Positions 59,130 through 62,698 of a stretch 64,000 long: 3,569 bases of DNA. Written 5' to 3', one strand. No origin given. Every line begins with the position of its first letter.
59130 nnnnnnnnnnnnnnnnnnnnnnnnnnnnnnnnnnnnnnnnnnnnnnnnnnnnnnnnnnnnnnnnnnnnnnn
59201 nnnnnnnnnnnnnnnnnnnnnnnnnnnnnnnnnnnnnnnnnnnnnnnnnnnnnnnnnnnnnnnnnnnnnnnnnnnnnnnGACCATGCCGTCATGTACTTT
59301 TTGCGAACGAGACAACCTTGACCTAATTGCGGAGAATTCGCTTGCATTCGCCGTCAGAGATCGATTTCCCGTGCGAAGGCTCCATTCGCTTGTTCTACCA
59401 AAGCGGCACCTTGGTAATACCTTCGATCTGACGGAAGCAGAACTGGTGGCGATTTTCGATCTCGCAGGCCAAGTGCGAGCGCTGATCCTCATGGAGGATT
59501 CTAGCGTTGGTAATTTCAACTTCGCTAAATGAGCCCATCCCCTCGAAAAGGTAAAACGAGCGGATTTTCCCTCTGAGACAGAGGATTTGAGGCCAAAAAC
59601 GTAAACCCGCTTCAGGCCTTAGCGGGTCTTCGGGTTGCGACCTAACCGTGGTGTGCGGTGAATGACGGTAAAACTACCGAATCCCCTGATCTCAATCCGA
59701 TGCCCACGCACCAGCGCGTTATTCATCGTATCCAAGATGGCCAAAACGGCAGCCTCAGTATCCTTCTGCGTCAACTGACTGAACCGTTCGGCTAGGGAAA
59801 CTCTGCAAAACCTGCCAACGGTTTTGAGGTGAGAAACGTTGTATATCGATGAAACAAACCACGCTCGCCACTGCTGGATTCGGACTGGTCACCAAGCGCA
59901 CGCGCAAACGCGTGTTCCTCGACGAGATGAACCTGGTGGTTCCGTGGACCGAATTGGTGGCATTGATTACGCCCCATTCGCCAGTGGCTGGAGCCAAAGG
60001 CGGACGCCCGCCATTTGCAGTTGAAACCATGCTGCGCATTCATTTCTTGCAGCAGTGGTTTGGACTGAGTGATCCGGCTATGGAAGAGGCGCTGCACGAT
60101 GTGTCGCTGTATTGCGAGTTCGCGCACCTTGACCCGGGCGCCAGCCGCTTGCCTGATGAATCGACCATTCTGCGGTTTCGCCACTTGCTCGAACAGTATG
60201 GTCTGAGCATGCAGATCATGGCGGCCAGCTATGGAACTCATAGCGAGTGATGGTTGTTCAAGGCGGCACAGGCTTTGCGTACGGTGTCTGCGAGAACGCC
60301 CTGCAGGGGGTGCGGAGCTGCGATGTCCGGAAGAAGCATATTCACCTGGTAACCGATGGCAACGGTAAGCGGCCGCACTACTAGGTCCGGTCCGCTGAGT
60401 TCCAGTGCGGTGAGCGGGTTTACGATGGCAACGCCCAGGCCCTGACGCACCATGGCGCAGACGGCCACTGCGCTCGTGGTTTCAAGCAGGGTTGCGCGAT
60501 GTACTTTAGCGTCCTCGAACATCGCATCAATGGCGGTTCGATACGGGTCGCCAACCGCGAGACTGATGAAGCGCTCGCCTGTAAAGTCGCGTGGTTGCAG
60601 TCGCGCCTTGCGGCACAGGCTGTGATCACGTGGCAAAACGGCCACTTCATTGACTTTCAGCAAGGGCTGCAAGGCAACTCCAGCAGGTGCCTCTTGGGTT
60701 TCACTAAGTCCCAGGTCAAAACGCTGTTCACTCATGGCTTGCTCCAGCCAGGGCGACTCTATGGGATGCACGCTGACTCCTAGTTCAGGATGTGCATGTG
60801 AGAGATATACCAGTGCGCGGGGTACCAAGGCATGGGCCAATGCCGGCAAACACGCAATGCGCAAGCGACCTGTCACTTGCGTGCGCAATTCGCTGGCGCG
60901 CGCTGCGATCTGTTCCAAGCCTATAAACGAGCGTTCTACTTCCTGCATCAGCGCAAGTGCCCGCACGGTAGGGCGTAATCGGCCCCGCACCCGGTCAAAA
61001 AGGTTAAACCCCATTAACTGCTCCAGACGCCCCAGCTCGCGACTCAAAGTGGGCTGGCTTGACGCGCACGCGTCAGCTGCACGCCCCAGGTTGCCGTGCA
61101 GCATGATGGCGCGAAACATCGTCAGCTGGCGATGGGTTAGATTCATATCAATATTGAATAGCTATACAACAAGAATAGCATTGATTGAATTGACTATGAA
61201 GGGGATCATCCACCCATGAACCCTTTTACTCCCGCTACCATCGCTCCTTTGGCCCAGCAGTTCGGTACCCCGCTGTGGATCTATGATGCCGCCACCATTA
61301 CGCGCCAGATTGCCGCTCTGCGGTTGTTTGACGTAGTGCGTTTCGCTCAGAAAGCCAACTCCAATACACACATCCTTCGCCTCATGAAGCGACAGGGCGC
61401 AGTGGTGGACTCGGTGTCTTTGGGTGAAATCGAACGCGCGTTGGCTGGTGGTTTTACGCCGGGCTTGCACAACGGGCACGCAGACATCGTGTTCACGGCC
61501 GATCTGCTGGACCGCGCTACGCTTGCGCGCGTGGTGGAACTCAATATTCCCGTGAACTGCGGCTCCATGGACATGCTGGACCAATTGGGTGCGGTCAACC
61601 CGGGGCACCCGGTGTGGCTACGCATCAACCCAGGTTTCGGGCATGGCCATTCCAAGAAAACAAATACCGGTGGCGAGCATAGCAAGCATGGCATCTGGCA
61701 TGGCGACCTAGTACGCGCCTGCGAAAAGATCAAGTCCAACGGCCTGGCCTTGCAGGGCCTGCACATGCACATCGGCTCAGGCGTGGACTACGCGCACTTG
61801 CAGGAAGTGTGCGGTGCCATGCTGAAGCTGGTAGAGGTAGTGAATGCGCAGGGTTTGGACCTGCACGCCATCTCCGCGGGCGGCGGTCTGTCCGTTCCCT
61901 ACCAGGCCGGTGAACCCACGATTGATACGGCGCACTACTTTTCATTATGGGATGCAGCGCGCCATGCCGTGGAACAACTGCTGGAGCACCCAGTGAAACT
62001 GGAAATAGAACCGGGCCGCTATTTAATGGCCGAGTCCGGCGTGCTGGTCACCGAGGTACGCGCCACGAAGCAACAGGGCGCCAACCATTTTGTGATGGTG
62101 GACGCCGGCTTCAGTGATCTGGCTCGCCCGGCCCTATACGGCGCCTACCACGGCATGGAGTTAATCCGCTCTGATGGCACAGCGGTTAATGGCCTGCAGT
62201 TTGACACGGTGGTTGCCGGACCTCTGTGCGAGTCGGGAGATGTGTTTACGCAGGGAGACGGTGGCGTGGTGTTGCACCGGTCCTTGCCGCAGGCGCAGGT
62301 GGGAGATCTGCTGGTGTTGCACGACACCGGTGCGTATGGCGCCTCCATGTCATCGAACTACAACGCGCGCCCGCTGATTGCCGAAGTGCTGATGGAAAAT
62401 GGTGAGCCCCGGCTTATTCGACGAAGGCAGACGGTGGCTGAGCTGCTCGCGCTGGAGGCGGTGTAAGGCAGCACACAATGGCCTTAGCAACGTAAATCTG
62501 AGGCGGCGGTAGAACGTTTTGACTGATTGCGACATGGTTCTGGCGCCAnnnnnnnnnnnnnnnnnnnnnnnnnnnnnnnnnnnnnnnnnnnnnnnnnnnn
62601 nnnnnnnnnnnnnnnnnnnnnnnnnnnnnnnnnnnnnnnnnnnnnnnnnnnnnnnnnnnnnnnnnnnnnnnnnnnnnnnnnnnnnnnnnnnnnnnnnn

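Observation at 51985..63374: Tn402/Tn5053-family transposon with intact-looking IRs but no target duplication; truncates genes on both sides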

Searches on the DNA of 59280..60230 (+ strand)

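Call 39: search_dna_similar(query=window:59280-60230:+, collection=plasmids, mode=distant, max_rows=10)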
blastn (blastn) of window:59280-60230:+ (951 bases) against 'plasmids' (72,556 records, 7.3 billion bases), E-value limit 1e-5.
Records with a match: 254; places in all: 1075; records where one place covers at least 80% of the query: 0.
Best place of each record, by identity: 90-95% 2; 80-90% 38; 60-80% 214.
By first word of the organism name: Ralstonia 93; Pseudomonas 56; Xanthomonas 40; Paraburkholderia 10; Klebsiella 8; Burkholderia 7; Cupriavidus 6; Caballeronia 5; Achromobacter 3; Paenarthrobacter 3; and 18 more.
By predicted mobility (MOB-suite, as given by PLSDB): mobilizable 97; conjugative 89; non-mobilizable 68.
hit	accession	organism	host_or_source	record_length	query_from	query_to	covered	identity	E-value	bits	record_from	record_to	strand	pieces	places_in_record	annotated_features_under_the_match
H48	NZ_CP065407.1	Diaphorobacter sp. JS3051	whole organism,soil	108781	612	943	35%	72.9%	2e-46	194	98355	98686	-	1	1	IS5 family transposase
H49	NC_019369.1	Burkholderia cepacia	-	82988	612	943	35%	72.0%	5e-42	180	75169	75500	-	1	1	IS5 family transposase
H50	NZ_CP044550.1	Hydrogenophaga sp. BPS33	-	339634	611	943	35%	70.3%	1e-31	145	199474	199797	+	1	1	none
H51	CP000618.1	Burkholderia vietnamiensis G4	-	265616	605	913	32%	73.2%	2e-41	178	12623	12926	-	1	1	transposase, IS4 family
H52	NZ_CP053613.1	Burkholderia sp. MBR-1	-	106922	605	913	32%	73.2%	2e-41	178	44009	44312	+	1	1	IS5 family transposase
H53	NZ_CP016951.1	Cupriavidus taiwanensis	Mimosa,single cell,nodules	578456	605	913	32%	72.4%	2e-35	159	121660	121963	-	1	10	IS5 family transposase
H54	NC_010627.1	Paraburkholderia phymatum STM815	-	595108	612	927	33%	70.5%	1e-31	145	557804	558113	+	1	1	IS5 family transposase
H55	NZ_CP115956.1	Ralstonia pseudosolanacearum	Solanum tuberosum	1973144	605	913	32%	71.6%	5e-36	160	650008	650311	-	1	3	none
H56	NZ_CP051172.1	Ralstonia pseudosolanacearum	Whole organism,potato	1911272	605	913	32%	71.6%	5e-36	160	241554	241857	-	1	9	none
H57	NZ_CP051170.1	Ralstonia pseudosolanacearum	Whole organism,potato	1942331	605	913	32%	71.6%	5e-36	160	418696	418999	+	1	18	none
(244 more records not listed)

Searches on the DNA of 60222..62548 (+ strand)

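Call 59: search_dna_similar(query=window:60222-62548:+, collection=plasmids, mode=distant, max_rows=15)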
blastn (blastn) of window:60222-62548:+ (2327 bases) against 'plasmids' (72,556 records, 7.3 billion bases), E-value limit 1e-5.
Records with a match: 32; places in all: 35; records where one place covers at least 80% of the query: 5.
Best place of each record, by identity: 95-99% 1; 90-95% 6; 60-80% 25.
By first word of the organism name: Rhizobium 10; Acinetobacter 6; Burkholderia 4; Klebsiella 3; Escherichia 2; Proteus 2; Pseudomonas 1; Mitsuaria 1; Salmonella 1; Sinorhizobium 1; and 1 more.
By predicted mobility (MOB-suite, as given by PLSDB): non-mobilizable 29; mobilizable 3.
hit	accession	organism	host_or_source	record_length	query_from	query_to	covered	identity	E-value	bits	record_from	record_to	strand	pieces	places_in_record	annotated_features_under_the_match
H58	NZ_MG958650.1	Pseudomonas aeruginosa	tracheal aspiration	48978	1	2327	100%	97.6%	0e+0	3935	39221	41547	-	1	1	lysA: diaminopimelate decarboxylase | LysR family transcriptional regulator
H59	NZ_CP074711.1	Acinetobacter baumannii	-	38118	31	2247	95%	91.4%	0e+0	3199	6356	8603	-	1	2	lysA: diaminopimelate decarboxylase | LysR family transcriptional regulator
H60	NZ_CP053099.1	Acinetobacter baumannii ATCC 17978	Homo sapiens,cell culture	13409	31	2247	95%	91.4%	0e+0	3199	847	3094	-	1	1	lysA: diaminopimelate decarboxylase | LysR family transcriptional regulator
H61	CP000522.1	Acinetobacter baumannii ATCC 17978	-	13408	31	2247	95%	91.2%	0e+0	3190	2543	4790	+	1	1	YPPCP.09C-like protein | hypothetical protein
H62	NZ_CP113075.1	Acinetobacter baumannii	-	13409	31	2247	95%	91.2%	0e+0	3190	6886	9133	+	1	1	lysA: diaminopimelate decarboxylase | LysR family transcriptional regulator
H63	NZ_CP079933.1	Acinetobacter baumannii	Homo sapiens,bacterial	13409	932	2247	57%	92.6%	0e+0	1961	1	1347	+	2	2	lysA: diaminopimelate decarboxylase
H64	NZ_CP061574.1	Acinetobacter seifertii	Homo sapiens,blood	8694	934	2247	56%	92.7%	0e+0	1972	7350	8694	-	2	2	lysA: diaminopimelate decarboxylase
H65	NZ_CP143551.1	Burkholderia multivorans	Homo sapiens,bronchoalveolar lavage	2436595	140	2235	58%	66.3%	4e-60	303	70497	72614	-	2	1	none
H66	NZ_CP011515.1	Mitsuaria sp. 7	Bacterium from forest soil.,forest soil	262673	1038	2241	52%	68.5%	9e-113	416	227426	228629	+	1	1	lysA: diaminopimelate decarboxylase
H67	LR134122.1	Klebsiella aerogenes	not available: to be reported later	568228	1038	2236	52%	67.9%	3e-88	334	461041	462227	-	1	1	lysA: Diaminopimelate decarboxylase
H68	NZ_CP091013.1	Burkholderia cenocepacia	-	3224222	1031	2235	52%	66.0%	3e-62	249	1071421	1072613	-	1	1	none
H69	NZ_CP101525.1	Burkholderia arboris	mixed culture,soil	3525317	1031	2239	52%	65.7%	2e-59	240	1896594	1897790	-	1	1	none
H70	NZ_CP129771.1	Klebsiella pneumoniae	Homo sapiens,whole organism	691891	1049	2229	51%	66.2%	4e-73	285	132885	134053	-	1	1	lysA: diaminopimelate decarboxylase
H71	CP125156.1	Klebsiella pneumoniae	-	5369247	1049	2229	51%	66.2%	5e-72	281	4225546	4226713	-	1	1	none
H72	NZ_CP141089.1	Escherichia coli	Homo sapiens,Infected Human Urine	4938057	1048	2235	51%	65.8%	2e-59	240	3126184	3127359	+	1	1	none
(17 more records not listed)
